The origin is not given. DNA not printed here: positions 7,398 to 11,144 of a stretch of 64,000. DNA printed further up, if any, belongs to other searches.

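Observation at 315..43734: ~43-kb glycan super-locus built on five GT-C-like membrane enzymes and four polyprenyl-P-sugar-synthase-like GT2s, with no recognisable Wzx/Wzy/ABC exporter or initiating PGT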

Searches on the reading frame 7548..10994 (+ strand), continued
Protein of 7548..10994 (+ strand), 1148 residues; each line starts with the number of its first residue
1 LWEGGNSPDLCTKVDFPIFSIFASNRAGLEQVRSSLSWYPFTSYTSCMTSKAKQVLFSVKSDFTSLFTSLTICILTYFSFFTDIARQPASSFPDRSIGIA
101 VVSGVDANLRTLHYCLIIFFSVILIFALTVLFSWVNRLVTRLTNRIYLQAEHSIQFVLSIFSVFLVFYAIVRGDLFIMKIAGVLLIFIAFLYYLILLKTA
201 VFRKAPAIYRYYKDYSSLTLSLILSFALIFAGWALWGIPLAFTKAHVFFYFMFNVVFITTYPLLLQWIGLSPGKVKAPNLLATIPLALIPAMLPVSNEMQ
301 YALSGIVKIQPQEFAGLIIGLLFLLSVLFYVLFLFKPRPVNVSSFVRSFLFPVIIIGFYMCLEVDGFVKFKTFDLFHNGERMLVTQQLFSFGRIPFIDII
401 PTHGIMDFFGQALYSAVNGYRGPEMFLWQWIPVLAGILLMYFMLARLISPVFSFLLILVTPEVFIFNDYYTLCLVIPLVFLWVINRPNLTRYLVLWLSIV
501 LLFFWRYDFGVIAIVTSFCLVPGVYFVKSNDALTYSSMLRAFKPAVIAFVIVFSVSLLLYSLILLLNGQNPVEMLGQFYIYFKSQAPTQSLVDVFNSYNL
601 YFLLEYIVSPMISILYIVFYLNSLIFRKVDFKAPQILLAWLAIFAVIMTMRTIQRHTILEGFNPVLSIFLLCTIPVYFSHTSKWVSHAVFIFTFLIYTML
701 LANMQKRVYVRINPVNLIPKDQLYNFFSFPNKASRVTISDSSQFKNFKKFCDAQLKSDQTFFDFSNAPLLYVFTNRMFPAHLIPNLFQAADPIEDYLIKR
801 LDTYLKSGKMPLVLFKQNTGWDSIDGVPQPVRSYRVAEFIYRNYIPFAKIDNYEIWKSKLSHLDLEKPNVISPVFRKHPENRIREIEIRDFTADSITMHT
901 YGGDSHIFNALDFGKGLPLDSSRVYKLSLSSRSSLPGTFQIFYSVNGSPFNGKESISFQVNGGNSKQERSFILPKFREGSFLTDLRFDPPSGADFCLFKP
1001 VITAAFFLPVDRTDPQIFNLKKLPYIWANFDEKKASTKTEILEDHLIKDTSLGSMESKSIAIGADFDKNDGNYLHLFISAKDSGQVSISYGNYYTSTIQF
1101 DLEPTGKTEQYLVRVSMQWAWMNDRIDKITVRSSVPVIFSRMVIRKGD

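Call 51: find_related_loci(query=A1, collection=genome_contigs, flank=10000)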
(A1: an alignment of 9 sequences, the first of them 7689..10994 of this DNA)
Query A1 (1101 aa) in genome_contigs; peptide patterns used: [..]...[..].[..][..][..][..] (x = any residue, [..] = any of these).
70 stretches matched a pattern; 53 encode a relative of the query (tblastn E <= 1e-3); 53 distinct loci.
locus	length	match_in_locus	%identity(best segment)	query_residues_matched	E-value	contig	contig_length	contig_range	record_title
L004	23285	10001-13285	61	7-1101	0e+0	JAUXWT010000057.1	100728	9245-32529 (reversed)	MAG: Bacteroidales bacterium isolate C15_metabat.bin.17 C15_k141_268376, whole genome shotgun sequence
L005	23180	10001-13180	29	44-1101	1e-131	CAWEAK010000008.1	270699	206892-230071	MAG: uncultured Spirochaetota bacterium isolate MFD01476.bin.2.50 genome assembly, contig: contig_41637, whole genome sh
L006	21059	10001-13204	29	18-1101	1e-141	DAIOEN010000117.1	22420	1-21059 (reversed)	MAG TPA_asm: Vulcanimicrobiota bacterium isolate CTOTU7676 NODE_3826_length_22420_cov_25.124525, whole genome shotgun se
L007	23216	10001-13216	34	30-1101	0e+0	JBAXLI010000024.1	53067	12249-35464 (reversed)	MAG: Bacteroidota bacterium isolate ELA423 MAG423_24, whole genome shotgun sequence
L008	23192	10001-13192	29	47-1101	9e-99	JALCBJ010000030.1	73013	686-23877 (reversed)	MAG: Thermoanaerobaculia bacterium isolate IB1_shallow_metabat_bins_2.tsv.009 NODE_74_length_73013_cov_19.422791, whole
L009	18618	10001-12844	30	23-1101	2e-97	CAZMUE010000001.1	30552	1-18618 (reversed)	MAG TPA_asm: uncultured Gammaproteobacteria bacterium isolate binchicken_co204_357 genome assembly, contig: NODE_1579_le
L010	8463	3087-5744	24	233-1101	3e-67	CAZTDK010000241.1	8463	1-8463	MAG TPA_asm: uncultured Candidatus Binatia bacterium isolate binchicken_co54_374 genome assembly, contig: NODE_15260_len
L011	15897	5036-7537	24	237-1101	2e-46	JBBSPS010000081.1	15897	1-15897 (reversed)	MAG: Bacteroidia bacterium isolate LS6_sbin.61 LS6_sbin.61_K_1422699_L_15897_cov_8.9883, whole genome shotgun sequence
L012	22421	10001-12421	25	11-833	6e-37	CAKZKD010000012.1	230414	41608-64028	MAG TPA_asm: uncultured Flavobacteriales bacterium isolate ERR2094167_bin.5_CONCOCT_v1.1_MAG genome assembly, contig: ER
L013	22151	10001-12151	25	280-957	2e-36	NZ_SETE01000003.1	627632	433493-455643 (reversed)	Brumimicrobium glaciale strain IC156 IC156_contig03, whole genome shotgun sequence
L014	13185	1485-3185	25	273-825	7e-35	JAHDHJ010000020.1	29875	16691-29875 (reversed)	MAG: Saprospiraceae bacterium isolate MAG-67 RZ_4292, whole genome shotgun sequence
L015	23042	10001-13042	25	43-1086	1e-34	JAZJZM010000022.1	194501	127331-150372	MAG: Bacteroidota bacterium isolate ADI_H2L1_1_122_18_3-bin023 ADIH2L11_B023_0_000000000022, whole genome shotgun sequen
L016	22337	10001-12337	23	16-812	4e-34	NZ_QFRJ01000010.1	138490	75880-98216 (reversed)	Brumimicrobium oceani strain C305 contig10, whole genome shotgun sequence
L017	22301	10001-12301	25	53-824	6e-33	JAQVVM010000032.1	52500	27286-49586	MAG: Bacteroidales bacterium isolate STF1_8 NODE_1185_length_52500_cov_4.838085_Sandtown_F1, whole genome shotgun sequen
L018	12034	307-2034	25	286-872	1e-32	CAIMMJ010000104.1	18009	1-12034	MAG: uncultured Bacteroidetes bacterium isolate ErkenSummer_bin-3434 genome assembly, contig: bin-3434:104/440, whole ge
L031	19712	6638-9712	24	44-1101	1e-45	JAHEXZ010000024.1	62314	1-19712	MAG: Bacteroidetes bacterium isolate nzgw116 NODE_244_length_62315_cov_6.261553, whole genome shotgun sequence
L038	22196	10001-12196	26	238-1101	1e-32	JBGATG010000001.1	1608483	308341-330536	MAG: Bacteroidia bacterium isolate MAG_AAO_H10.5 AAOH10-5_opera_contig_1, whole genome shotgun sequence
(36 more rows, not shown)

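Call 53: search_protein_representatives(alignment_id=A1)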
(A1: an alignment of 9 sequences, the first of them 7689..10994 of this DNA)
Query: 9 sequences, 1101 profile positions. Proteins with E-value up to 0.001 (for the whole library): 1792; up to 1e-10: 1123; up to 1e-30: 844. The best 150 are listed.
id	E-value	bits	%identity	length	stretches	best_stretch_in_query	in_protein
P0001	0.0e+00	1686.3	-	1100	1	1-1101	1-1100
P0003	0.0e+00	1595.8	-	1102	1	1-1101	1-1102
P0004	0.0e+00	1574.1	-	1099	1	1-1101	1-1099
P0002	0.0e+00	1549.3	-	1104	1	1-1101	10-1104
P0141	5.7e-293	991.3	-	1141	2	82-1101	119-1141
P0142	2.4e-271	919.6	-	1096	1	17-1101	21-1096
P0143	3.8e-270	915.7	-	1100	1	11-1101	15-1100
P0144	7.3e-242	822.0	-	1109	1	29-1101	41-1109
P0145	4.4e-241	819.4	-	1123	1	18-1101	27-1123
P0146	2.0e-237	807.3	-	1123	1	13-1101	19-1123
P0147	1.6e-235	801.0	-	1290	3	21-1044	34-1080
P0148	1.5e-231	787.9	-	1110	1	20-1101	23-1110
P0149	3.6e-230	783.3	-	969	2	17-817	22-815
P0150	8.8e-230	782.0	-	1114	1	10-1101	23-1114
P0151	5.7e-229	779.3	-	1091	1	12-1101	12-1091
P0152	2.3e-222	757.4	-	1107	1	7-1101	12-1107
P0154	4.8e-221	753.1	-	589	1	515-1101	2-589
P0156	4.6e-218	743.2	-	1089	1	14-1101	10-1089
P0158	4.6e-217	739.9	-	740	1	361-1101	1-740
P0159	7.1e-216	736.0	-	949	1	162-1101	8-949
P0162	1.9e-206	704.8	-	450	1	652-1101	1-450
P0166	4.7e-205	700.1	-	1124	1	19-1101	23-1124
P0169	1.6e-202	691.8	-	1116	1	11-1101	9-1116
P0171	1.1e-201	689.0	-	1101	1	15-1101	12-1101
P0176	9.4e-196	669.3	-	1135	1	10-1101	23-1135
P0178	9.0e-192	656.2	-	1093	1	16-1101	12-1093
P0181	5.4e-184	630.4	-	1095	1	10-1101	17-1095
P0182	1.1e-181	622.8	-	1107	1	36-1101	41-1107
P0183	3.9e-181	620.9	-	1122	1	40-1101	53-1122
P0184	2.8e-179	614.8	-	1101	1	39-1101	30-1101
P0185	3.8e-178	611.0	-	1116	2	97-1101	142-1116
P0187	2.3e-175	601.8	-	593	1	527-1101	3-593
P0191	3.3e-172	591.3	-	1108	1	29-1101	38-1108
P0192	1.5e-171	589.2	-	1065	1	63-1101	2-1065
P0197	3.7e-162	558.1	-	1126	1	8-1101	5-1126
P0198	1.2e-160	553.1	-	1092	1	1-1101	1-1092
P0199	1.2e-158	546.5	-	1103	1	11-1101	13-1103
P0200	1.9e-158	545.8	-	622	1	494-1101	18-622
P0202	8.3e-157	540.4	-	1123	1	39-1101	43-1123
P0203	9.9e-157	540.1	-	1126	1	19-1101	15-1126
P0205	2.1e-155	535.7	-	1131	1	40-1101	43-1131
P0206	6.1e-155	534.2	-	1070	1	12-1101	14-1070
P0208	1.6e-153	529.4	-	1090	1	17-1101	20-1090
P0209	5.1e-153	527.8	-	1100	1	21-1101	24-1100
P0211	2.5e-152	525.5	-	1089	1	18-1101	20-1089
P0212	1.5e-151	522.9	-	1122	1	18-1101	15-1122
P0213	8.2e-150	517.2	-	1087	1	10-1101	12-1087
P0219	9.4e-146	503.8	-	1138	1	12-1101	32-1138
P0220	9.9e-146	503.7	-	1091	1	57-1101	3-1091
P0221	4.3e-145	501.6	-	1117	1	15-1101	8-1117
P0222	7.6e-145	500.8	-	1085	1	19-1101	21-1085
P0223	4.6e-144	498.2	-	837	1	275-1101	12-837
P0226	2.4e-140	485.8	-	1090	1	18-1101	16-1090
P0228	2.6e-139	482.4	-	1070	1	12-1101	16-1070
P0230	1.1e-138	480.3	-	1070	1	19-1101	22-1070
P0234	7.5e-136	471.0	-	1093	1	23-1101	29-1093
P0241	2.2e-134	466.1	-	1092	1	6-1101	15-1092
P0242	2.4e-134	466.0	-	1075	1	19-1101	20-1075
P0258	5.2e-130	451.6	-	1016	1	49-1101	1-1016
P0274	3.8e-126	438.8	-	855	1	234-1101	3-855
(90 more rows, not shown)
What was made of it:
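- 7689..10994 (+): TM1101: about 17 TM helices followed by a roughly 400-aa periplasmic beta-sandwich (CBM-like) region. It belongs to a large family not described in the libraries searched. It is a candidate polyprenyl-P-sugar-dependent transferase, but its fold is unproven. 1,792 representative clusters at E<=1e-3 (call 53).
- Tried and rejected: For TM1101 this was a sensitivity artefact: the exhaustive profile search found 1,792 clusters (call 53).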

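Call 57: search_solved_structures(query=A3, max_evalue=10)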
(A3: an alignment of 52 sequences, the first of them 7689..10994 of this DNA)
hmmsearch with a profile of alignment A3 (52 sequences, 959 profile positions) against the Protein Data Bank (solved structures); distinct sequences matched with E-value up to 10: 15.
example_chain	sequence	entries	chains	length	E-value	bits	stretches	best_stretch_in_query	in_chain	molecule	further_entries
9h2s_A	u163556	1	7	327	0.59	11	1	129-250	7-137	Low conductance mechanosensitive channel YnaI,Small-conductance mechanosensitive channel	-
9h2v_A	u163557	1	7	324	0.74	10.7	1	133-249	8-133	Low conductance mechanosensitive channel YnaI,Small-conductance mechanosensitive channel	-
2maw_A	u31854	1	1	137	1.1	10.1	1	457-513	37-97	Neuronal acetylcholine receptor subunit alpha-7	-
6b85_J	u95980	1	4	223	1.7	9.6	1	166-244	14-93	TMHC4_R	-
5ctg_A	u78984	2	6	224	2.1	9.2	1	105-215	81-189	Bidirectional sugar transporter SWEET2b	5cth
11kc_A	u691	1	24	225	3.2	8.6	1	166-244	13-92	Designed nanoparticle O43-TM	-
9z6n_A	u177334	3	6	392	4.1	8.3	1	132-274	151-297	Magnesium transporter NIPA2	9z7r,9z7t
6urt_G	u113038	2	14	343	5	8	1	126-247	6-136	Low conductance mechanosensitive channel YnaI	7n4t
5y4o_A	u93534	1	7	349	5.2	7.9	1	126-247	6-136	Low conductance mechanosensitive channel YnaI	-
9h95_A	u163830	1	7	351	5.3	7.9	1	126-247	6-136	Low conductance mechanosensitive channel YnaI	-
9e63_A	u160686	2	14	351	5.3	7.9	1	126-247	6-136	Low conductance mechanosensitive channel YnaI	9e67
9e62_A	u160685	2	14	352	5.3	7.9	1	126-247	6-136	Low conductance mechanosensitive channel YnaI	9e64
9z7s_B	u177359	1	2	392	6.4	7.6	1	132-274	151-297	Magnesium transporter NIPA2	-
9e65_A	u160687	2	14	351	8.3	7.3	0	126-247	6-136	Low conductance mechanosensitive channel YnaI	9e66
2lly_A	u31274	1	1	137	8.9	7.1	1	204-306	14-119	Neuronal acetylcholine receptor subunit alpha-4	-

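Call 60: search_protein_families(library=pfam, alignment_id=A4, max_evalue=1)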
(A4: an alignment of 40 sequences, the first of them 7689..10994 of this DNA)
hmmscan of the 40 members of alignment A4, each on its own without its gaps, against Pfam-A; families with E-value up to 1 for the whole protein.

A. member 1, window:7689-10994:+ (1101 aa): 0 families

B. families by the number of members that match (of 40 scanned): 11 families
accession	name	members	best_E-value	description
PF00746.26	Gram_pos_anchor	1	0.0053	LPXTG cell wall anchor motif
PF07695.17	7TMR-DISM_7TM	1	0.0091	7TM diverse intracellular signalling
PF25545.1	DUF7924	1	0.016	Domain of unknown function (DUF7924)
PF25377.1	DUF7886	1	0.037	Domain of unknown function (DUF7886)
PF18229.6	GcnA_N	1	0.063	N-acetyl-beta-D-glucosaminidase N-terminal domain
PF02937.20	COX6C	1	0.14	Cytochrome c oxidase subunit VIc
PF06195.18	DUF996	1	0.2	Protein of unknown function (DUF996)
PF17210.9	SdrD_B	1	0.22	SdrD B-like domain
PF18079.6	AglB_L1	1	0.25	Archaeal glycosylation protein B long peripheral domain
PF04561.19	RNA_pol_Rpb2_2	1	0.32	RNA polymerase Rpb2, domain 2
PF14963.11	Get2_like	1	0.48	Get2-like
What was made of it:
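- On GT-C fold glycosyltransferases: Not met for 7689-10994: 0 of 40 family members gave a consistent hit (call 60).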

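Call 62: find_encoding_contigs(protein=P0008, flank=8000, max_places=1)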
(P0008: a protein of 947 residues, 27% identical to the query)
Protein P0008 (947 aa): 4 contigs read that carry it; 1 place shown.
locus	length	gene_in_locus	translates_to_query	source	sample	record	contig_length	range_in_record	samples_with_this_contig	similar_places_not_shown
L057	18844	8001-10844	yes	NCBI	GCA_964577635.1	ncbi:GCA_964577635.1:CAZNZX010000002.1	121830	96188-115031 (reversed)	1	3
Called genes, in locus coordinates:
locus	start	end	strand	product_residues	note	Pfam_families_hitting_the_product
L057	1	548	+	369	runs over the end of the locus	PF04166:PdxA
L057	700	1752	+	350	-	PF05343:Peptidase_M42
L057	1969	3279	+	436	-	PF18962:Por_Secre_tail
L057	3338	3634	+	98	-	-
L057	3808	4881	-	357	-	PF13692:Glyco_trans_1_4, PF13524:Glyco_trans_1_2 (weak), PF00534:Glycos_transf_1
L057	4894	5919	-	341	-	PF08240:ADH_N, PF00107:ADH_zinc_N, PF13602:ADH_zinc_N_2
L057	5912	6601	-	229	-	PF00590:TP_methylase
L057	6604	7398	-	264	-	PF06271:RDD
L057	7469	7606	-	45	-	PF08862:DUF1829 (weak)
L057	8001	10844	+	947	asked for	-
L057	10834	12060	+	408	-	PF01075:Glyco_transf_9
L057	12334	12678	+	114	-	-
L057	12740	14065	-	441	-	PF01882:DUF58, PF13519:VWA_2 (weak)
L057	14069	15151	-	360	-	PF20030:bpMoxR, PF00004:AAA, PF07726:AAA_3, PF07728:AAA_5, PF17863:AAA_lid_2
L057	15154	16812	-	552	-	-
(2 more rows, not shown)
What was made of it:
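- Short-subfamily members sit next to a GT9 LPS-core-type gene (call 62).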

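Call 63: find_encoding_contigs(protein=P0006, flank=8000, max_places=1)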
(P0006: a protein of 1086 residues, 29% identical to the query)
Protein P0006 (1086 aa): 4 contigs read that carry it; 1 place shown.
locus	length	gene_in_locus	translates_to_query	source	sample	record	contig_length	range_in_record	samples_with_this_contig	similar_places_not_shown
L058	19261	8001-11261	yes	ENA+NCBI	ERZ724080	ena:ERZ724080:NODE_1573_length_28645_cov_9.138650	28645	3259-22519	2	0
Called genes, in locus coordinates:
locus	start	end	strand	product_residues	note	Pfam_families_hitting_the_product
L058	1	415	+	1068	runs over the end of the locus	PF00535:Glycos_transf_2, PF13641:Glyco_tranf_2_3 (faint), PF00535:Glycos_transf_2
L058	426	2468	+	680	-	PF00534:Glycos_transf_1, PF13692:Glyco_trans_1_4, PF00535:Glycos_transf_2, PF10111:Glyco_tranf_2_2 (faint), PF13641:Glyco_tranf_2_3 (weak)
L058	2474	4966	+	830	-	-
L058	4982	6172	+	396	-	PF03721:UDPG_MGDP_dh_N, PF00984:UDPG_MGDP_dh, PF03720:UDPG_MGDP_dh_C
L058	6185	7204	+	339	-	PF01370:Epimerase, PF04321:RmlD_sub_bind (faint), PF07993:NAD_binding_4 (faint), PF13460:NAD_binding_10, PF16363:GDP_Man_Dehyd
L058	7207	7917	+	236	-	PF00535:Glycos_transf_2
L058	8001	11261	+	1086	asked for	-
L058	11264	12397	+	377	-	PF00535:Glycos_transf_2, PF26629:GT2_TM_C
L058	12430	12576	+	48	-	-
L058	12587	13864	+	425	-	PF09913:DUF2142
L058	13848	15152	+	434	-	-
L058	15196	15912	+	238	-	PF00535:Glycos_transf_2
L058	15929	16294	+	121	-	PF10066:DUF2304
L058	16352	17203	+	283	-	PF00535:Glycos_transf_2, PF10111:Glyco_tranf_2_2, PF13641:Glyco_tranf_2_3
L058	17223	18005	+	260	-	PF13641:Glyco_tranf_2_3, PF00535:Glycos_transf_2, PF10111:Glyco_tranf_2_2, PF13632:Glyco_trans_2_3 (weak)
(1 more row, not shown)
